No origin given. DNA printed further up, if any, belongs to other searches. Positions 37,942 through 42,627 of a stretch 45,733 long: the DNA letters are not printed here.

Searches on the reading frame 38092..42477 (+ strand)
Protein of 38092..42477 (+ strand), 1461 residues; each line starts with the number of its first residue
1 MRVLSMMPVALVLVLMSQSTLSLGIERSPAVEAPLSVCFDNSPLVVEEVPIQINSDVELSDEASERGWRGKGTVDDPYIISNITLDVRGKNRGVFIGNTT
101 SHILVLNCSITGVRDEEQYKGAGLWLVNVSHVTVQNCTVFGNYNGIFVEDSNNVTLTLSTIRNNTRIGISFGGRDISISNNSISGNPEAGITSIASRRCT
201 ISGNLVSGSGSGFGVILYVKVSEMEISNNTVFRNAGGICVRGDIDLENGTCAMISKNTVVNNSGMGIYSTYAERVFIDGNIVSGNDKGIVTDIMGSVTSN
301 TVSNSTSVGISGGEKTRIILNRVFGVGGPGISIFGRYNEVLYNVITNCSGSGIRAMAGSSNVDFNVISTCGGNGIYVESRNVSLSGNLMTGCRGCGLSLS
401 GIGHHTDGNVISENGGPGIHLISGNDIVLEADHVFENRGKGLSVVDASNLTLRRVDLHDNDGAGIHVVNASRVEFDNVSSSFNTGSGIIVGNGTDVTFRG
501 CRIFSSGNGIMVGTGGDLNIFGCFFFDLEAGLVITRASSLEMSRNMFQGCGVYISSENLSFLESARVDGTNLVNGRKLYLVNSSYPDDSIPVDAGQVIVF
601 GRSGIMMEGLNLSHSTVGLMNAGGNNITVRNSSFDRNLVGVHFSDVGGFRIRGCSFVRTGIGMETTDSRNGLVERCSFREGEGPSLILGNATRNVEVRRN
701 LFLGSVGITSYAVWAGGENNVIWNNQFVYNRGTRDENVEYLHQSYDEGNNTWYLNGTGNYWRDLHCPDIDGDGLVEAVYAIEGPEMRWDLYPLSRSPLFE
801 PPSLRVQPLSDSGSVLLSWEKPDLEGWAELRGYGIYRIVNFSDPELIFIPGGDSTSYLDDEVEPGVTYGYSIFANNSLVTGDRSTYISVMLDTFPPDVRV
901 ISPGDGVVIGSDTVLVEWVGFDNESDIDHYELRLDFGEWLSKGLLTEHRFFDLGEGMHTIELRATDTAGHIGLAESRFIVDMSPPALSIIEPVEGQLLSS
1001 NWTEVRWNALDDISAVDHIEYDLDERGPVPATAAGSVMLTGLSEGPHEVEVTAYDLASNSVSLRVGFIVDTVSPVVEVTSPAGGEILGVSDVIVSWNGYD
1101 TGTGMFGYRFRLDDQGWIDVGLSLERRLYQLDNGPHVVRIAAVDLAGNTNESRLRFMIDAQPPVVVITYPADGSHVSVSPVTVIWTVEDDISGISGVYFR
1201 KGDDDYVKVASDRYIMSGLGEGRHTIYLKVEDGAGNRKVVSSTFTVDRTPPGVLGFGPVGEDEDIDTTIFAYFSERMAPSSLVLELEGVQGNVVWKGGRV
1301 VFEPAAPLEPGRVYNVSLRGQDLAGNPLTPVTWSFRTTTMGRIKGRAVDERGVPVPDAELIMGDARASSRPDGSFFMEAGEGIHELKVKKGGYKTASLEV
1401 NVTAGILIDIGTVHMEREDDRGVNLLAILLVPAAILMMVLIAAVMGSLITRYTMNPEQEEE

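Call 47: search_protein_families(library=pfam, proteins=[window:38092-42477:+], max_evalue=0.0001)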
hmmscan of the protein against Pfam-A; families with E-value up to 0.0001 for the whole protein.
window:38092-42477:+ (1461 aa): 10 families
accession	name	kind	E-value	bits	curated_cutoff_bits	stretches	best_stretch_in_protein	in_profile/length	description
PF13229.12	Beta_helix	-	4.1e-53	179.7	25.9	5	144-305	1-156/158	Right handed beta helix region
PF05048.19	NosD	-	3.4e-39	134.9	23.6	4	96-234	34-172/212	Periplasmic copper-binding protein (NosD)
PF17957.7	Big_7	-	7.7e-19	68.5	24.1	1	1163-1217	1-55/70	Bacterial Ig domain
PF19077.6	Big_13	-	2.5e-16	60.4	27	0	1217-1247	70-101/102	Bacterial Ig-like domain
PF13205.12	Big_5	-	6e-10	40.2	23.6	1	1247-1337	1-105/105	Bacterial Ig-like domain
PF01696.23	Adeno_E1B_55K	-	8.4e-08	31.7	24.5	1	464-557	115-208/387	Adenovirus EB1 55K protein / large t-antigen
PF09136.16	Glucodextran_B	-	1e-06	29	27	0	1163-1247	1-82/83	Glucodextranase, domain B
PF13750.12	Big_3_3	-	1.1e-05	25.6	27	0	1214-1253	7-48/157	Bacterial Ig-like domain (group 3)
PF13620.12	CarboxypepD_reg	-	1.2e-05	26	32.3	0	1343-1405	2-72/82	Carboxypeptidase regulatory-like domain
PF00041.27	fn3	-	1.3e-05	25.7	25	0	801-888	3-82/84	Fibronectin type III domain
